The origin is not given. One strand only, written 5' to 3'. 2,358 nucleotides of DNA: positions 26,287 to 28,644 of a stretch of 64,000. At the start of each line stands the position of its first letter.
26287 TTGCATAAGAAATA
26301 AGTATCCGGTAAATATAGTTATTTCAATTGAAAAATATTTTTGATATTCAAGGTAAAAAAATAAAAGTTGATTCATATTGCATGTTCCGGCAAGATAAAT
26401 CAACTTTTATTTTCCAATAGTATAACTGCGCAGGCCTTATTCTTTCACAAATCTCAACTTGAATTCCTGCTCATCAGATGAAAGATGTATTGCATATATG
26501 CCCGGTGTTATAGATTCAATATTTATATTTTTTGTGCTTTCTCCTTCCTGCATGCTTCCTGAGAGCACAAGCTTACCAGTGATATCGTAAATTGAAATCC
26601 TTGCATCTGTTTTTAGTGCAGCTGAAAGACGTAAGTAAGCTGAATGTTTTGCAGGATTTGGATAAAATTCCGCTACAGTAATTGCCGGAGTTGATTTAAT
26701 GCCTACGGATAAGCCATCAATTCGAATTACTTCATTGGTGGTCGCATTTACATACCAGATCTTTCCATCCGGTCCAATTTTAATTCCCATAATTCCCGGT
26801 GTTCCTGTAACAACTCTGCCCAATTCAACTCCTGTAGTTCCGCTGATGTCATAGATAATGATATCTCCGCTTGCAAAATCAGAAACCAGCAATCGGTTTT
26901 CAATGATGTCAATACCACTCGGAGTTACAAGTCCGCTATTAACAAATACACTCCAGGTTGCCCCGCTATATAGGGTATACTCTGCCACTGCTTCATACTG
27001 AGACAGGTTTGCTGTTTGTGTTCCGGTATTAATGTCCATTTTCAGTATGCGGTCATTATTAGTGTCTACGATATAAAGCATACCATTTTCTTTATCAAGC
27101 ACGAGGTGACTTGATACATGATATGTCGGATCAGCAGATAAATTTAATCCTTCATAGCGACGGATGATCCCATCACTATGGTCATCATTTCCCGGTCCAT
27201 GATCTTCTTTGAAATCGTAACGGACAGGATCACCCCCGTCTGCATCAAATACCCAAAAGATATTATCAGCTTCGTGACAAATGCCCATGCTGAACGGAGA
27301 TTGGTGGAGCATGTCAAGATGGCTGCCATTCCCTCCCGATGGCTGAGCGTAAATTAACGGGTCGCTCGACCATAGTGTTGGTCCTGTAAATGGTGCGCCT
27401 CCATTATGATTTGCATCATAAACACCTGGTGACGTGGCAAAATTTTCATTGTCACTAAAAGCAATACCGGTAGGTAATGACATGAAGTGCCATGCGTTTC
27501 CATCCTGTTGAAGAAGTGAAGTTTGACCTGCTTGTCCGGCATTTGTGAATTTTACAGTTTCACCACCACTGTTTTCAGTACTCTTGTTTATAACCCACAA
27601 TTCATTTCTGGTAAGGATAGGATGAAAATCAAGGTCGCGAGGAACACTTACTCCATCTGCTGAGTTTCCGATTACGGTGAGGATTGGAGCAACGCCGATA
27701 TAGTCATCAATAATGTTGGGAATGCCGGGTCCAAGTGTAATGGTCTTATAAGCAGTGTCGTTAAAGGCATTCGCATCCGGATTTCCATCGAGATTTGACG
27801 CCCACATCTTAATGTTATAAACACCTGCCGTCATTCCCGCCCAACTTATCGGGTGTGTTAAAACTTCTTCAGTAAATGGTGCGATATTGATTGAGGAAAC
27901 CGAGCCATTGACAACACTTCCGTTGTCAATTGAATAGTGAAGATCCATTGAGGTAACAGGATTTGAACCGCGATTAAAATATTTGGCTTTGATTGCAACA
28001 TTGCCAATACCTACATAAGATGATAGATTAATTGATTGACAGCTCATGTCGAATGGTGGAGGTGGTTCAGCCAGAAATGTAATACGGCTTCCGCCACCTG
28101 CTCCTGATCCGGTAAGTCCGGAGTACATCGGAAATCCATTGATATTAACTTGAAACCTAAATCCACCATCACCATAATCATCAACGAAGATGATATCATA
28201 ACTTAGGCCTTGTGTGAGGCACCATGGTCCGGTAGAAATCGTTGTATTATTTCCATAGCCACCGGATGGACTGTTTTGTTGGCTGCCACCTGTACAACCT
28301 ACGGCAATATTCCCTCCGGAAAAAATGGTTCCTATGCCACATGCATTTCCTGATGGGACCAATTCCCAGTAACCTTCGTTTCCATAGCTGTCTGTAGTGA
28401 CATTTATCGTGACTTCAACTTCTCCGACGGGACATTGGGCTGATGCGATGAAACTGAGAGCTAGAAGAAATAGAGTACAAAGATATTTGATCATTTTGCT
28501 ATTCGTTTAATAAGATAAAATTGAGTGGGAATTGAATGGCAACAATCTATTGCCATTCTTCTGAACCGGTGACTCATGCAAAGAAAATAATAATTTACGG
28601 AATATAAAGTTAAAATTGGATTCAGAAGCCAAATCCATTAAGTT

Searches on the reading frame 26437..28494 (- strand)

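Call 55: search_protein_families(library=pfam, proteins=[window:26437-28494:-], max_evalue=0.0001)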
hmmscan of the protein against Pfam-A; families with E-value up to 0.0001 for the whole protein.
window:26437-28494:- (685 aa): 1 family
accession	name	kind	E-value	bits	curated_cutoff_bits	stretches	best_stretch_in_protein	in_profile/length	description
PF18962.6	Por_Secre_tail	-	2.8e-14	53.6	27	1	611-678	2-69/75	Secretion system C-terminal sorting domain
